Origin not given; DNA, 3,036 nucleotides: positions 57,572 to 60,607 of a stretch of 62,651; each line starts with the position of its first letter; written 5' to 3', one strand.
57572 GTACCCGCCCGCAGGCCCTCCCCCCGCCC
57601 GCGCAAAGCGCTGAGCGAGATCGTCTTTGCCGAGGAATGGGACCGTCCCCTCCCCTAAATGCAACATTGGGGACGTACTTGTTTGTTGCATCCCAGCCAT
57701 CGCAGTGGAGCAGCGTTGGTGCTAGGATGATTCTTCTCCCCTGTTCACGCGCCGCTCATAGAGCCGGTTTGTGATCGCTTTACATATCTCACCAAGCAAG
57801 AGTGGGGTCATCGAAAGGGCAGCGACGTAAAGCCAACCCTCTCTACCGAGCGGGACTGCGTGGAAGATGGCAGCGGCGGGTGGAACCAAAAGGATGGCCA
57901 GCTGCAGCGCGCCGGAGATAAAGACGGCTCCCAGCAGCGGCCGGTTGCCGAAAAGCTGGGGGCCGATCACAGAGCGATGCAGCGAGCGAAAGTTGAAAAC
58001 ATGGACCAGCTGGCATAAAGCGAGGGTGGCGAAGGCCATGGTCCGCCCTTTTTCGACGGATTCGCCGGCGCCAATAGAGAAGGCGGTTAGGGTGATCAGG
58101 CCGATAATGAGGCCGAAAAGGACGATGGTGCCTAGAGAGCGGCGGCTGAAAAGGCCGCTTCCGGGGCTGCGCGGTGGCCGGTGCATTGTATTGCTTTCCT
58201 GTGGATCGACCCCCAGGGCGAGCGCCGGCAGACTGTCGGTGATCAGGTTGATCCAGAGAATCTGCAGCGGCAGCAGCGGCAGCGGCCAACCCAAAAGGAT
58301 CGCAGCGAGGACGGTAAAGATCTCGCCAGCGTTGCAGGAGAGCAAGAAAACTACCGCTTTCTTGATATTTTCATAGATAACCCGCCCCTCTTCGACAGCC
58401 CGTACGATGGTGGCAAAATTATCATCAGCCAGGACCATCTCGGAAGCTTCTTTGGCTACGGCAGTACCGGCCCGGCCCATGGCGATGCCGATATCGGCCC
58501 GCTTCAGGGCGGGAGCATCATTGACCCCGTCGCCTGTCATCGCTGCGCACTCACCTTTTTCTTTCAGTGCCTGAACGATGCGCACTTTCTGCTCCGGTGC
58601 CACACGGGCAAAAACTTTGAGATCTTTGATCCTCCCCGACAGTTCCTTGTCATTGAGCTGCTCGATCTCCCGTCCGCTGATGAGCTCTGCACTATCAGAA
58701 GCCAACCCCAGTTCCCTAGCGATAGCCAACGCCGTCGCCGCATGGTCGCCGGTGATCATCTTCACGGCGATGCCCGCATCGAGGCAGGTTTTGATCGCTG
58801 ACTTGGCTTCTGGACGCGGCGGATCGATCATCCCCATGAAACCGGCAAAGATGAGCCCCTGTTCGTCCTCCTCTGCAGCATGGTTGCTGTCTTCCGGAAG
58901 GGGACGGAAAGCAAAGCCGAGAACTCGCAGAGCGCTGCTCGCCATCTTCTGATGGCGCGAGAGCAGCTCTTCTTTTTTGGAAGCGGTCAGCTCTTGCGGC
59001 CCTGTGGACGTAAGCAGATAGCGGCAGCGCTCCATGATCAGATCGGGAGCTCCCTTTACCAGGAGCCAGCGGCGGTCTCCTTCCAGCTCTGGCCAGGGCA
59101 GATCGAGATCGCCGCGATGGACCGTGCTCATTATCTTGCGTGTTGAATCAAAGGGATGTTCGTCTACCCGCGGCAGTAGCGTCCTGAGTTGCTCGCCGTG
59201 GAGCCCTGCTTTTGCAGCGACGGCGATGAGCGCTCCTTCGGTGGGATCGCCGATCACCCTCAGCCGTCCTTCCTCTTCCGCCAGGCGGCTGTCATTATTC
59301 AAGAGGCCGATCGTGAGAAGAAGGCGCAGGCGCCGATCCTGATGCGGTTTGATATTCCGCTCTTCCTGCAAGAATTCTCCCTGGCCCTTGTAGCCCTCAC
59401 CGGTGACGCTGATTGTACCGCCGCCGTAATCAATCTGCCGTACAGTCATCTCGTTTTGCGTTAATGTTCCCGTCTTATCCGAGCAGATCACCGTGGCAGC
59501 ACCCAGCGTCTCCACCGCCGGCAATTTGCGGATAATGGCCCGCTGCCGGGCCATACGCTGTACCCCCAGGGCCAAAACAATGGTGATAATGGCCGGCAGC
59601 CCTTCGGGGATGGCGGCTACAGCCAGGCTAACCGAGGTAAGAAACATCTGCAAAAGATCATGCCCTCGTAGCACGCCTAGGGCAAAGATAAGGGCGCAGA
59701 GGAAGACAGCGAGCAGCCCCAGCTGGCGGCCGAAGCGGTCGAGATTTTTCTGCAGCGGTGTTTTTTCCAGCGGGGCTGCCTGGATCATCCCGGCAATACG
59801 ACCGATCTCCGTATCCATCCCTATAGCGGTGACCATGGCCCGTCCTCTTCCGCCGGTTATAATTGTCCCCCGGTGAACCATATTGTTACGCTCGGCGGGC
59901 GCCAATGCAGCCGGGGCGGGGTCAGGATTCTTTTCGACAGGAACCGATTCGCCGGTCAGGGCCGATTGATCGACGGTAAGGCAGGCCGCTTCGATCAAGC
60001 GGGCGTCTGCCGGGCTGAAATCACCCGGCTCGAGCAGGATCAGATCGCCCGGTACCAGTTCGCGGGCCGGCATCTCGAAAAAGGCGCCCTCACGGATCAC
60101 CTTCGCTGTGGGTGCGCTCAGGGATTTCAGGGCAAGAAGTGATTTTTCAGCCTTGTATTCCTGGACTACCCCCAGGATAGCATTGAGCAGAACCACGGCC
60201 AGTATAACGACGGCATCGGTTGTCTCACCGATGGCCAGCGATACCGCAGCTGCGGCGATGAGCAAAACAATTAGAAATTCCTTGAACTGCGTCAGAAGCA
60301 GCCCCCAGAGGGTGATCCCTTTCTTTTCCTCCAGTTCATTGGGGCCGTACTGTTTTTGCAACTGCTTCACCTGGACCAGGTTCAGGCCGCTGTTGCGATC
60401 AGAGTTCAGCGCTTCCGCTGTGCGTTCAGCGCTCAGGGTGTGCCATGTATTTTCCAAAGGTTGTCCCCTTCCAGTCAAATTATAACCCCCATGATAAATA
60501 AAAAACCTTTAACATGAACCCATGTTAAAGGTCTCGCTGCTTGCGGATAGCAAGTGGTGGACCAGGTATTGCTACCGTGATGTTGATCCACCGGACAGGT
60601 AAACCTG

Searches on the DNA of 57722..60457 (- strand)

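Call 14: search_rna_families(sources=[L081, L001, L002, L004, L005, L006, L007, L008, L075, L076], threshold=evalue, max_evalue=1, show_alignments=3)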
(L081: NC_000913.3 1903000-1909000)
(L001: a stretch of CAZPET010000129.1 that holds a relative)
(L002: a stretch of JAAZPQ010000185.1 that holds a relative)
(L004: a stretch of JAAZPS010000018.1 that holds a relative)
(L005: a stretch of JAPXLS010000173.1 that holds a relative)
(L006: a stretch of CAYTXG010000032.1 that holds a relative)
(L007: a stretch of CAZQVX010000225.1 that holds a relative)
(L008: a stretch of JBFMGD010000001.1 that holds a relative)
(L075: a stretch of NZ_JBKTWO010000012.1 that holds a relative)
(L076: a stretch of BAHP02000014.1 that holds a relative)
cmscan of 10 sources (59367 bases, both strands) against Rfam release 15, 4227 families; matches with E-value up to 1: 12.
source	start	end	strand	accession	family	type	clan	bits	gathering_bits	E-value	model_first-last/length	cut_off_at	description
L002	264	614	-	RF00023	tmRNA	Gene;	CL00001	197.1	47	6.2e-79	1-374/374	no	transfer-messenger RNA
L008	1204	1555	-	RF00023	tmRNA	Gene;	CL00001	181.6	47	2.3e-72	1-374/374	no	transfer-messenger RNA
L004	117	467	-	RF00023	tmRNA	Gene;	CL00001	181.2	47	3.3e-72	1-374/374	no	transfer-messenger RNA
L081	4152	4612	-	RF01766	cspA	Cis-reg; thermoregulator;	-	135.5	78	1e-34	1-428/428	no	cspA thermoregulator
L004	4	178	-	RF04321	tmRNA_permuted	Gene;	-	74.8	47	1.5e-12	1-154/213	no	permuted transfer-messenger RNA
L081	2462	2558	+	RF00080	Manganese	Cis-reg; riboswitch;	-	41.6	45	7.5e-08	1-177/177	no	Manganese Mn2+ riboswitch aptamer (yybP-ykoY)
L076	3219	3277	+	RF02386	sau-19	Gene; sRNA;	-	29.6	80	0.2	1-75/75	no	Staphylococcus sRNA sau-19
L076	393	509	+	RF02617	SSRC10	Gene; sRNA;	-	26.4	56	0.77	1-113/113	no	Streptococcus sRNA 10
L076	2944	3007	+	RF00731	mir-155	Gene; miRNA;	-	26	56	0.59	1-65/65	no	mir-155 microRNA precursor family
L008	1135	1235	-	RF04321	tmRNA_permuted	Gene;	-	25.4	47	0.3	32-106/213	no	permuted transfer-messenger RNA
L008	1438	1585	-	RF04321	tmRNA_permuted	Gene;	-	23.8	47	0.71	1-213/213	no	permuted transfer-messenger RNA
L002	2320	2414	+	RF00080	Manganese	Cis-reg; riboswitch;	-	21.4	45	0.075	1-177/177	no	Manganese Mn2+ riboswitch aptamer (yybP-ykoY)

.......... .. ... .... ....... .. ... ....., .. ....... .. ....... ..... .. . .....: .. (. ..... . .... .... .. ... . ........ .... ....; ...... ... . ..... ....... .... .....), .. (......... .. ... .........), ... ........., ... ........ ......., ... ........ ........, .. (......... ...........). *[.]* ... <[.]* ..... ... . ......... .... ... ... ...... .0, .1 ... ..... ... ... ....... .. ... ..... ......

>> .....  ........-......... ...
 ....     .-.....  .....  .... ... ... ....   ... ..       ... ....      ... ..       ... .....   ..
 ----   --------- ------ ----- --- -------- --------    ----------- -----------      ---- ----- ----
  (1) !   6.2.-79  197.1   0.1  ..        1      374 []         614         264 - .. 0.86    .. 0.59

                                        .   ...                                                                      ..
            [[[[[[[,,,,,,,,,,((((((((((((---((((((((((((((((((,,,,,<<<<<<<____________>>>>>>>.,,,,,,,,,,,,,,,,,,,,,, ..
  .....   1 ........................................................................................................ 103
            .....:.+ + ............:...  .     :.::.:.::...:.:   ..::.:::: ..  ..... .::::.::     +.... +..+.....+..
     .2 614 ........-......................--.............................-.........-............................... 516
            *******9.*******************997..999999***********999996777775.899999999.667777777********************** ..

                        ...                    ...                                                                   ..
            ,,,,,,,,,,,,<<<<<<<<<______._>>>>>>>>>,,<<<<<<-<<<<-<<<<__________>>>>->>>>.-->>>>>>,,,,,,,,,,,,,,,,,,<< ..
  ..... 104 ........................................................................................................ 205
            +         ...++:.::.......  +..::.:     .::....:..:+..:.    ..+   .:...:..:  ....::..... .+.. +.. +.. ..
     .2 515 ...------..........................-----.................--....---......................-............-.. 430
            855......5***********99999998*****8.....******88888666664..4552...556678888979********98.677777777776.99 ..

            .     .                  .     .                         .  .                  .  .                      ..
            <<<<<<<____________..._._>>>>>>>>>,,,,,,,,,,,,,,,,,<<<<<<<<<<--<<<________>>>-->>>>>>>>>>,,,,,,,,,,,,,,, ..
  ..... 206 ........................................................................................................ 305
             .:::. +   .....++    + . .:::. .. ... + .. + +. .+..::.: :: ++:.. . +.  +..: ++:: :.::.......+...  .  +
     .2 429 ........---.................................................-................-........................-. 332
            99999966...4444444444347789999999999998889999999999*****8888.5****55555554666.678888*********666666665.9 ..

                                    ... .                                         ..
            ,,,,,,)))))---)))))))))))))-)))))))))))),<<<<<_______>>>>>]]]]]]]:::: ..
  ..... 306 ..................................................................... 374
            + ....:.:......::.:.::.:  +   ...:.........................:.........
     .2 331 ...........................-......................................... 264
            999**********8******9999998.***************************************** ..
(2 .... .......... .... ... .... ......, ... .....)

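Call 39: search_with_rna_model(model_id=R1, sources=[L003, L009, L010, L011, L012, L013, L014, L015, L016, L017, L018, L019, L020, L021, L022, L023, L024, L025, L026, L027, L028, L029, L030, L031, L032, L033, L034, L035, L036, L037, L038, L039, L040, L041, L042, L043, L044, L045, L046, L047, L048, L049, L050, L051, L052, L053, L054, L055, L056, L057, L058, L059, L060, L061, L062, L063, L064, L065, L066, L067, L068, L069, L070, L071, L072, L073, L074, L075, L076, L077, L078, L079, L080], max_evalue=1)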
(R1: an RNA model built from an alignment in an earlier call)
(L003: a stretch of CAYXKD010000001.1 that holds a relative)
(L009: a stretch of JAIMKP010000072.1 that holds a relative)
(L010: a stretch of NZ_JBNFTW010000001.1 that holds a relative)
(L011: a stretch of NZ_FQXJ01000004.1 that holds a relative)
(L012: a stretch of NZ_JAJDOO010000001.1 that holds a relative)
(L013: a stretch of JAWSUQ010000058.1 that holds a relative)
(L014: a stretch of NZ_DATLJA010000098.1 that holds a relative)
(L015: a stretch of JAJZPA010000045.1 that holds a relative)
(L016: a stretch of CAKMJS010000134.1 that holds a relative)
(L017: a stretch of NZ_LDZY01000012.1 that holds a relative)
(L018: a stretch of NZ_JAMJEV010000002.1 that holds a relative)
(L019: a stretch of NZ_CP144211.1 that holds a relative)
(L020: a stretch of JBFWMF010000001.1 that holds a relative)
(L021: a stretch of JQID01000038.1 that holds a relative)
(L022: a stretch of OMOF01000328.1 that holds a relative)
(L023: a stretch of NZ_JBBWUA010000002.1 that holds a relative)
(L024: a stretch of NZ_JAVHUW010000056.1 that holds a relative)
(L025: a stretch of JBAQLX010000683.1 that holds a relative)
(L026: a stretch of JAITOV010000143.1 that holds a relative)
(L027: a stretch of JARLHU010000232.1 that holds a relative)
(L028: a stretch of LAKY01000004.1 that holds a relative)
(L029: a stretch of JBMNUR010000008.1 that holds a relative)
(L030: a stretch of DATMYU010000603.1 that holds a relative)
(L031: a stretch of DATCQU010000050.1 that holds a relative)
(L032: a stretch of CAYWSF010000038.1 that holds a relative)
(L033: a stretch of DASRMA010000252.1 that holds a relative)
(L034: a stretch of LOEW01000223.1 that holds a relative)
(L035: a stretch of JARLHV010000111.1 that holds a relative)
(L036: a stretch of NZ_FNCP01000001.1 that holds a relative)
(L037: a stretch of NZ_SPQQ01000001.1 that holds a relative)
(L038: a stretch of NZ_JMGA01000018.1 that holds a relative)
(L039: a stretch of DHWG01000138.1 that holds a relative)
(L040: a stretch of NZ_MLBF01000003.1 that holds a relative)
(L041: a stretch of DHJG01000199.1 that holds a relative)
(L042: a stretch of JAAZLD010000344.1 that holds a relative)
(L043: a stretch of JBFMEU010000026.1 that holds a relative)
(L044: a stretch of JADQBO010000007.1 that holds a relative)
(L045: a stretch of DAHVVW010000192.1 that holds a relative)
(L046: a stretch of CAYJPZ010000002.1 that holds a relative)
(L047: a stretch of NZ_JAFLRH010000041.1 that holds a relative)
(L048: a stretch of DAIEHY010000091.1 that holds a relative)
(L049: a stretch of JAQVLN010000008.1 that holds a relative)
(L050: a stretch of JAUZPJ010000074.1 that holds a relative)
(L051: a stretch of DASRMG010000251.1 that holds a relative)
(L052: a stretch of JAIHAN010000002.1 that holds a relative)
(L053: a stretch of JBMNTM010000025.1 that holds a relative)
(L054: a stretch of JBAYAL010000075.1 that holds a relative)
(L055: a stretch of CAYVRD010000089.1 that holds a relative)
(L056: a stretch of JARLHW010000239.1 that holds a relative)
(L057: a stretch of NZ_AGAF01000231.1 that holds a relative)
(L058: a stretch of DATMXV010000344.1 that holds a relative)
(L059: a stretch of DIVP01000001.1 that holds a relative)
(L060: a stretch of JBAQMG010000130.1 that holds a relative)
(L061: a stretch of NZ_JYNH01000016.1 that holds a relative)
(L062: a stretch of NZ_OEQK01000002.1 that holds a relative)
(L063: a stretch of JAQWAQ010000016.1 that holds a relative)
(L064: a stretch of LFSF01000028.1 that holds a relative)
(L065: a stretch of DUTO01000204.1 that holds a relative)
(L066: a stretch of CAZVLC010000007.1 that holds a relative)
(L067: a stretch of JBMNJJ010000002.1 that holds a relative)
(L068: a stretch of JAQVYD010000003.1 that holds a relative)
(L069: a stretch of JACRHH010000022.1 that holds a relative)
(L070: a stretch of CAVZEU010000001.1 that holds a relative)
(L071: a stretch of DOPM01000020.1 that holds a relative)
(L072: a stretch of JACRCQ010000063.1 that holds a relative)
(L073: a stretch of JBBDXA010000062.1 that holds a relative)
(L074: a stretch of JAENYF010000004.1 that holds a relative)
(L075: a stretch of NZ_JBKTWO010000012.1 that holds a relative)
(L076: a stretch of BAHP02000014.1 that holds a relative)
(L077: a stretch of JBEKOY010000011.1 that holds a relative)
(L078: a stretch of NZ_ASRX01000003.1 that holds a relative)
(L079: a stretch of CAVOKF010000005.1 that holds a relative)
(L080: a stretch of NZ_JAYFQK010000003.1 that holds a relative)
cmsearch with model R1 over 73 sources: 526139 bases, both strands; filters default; matches with E-value up to 1: 1.
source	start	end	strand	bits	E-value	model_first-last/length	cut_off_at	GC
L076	390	482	+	27.7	3.3e-05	1-114/114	no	0.38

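Call 63: search_with_rna_model(model_id=R1, sources=[L202, L203, L204, L205, L206, L207, L208, L209, L210, L211, L212, L213], max_evalue=1)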
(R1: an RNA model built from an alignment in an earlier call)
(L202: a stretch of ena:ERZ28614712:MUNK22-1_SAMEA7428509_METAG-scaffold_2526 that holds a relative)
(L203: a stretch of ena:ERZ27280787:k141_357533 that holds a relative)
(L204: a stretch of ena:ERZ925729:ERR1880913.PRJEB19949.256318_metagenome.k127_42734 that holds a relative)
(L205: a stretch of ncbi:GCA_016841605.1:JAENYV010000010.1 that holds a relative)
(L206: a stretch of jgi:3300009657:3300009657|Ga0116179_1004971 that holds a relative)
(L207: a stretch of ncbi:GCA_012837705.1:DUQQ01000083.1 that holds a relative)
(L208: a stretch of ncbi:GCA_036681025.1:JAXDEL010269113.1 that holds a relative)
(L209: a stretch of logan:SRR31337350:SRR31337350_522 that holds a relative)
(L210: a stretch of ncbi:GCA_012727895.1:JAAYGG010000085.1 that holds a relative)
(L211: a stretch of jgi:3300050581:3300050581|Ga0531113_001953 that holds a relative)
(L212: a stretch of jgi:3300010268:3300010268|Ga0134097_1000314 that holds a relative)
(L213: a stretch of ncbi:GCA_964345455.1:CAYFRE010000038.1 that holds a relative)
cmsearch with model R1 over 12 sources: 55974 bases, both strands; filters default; matches with E-value up to 1: 11.
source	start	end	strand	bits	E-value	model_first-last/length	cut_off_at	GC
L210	706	820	+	46.8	1.2e-11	1-114/114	no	0.51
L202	830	936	+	43.3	1.2e-10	1-114/114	no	0.57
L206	812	921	+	43.2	1.3e-10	1-114/114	no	0.56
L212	306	412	+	42.9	1.6e-10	1-114/114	no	0.49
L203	826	934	+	41.4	4.3e-10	1-114/114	no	0.5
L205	823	929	+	38.2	3.6e-09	1-114/114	no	0.56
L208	810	920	+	37.6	5.2e-09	1-114/114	no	0.59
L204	811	917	+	36.4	1.1e-08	1-114/114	no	0.54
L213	845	954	+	36.4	1.2e-08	1-114/114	no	0.51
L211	390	495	+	34.7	3.6e-08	1-114/114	no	0.52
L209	657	765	+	32.6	1.4e-07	1-114/114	no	0.61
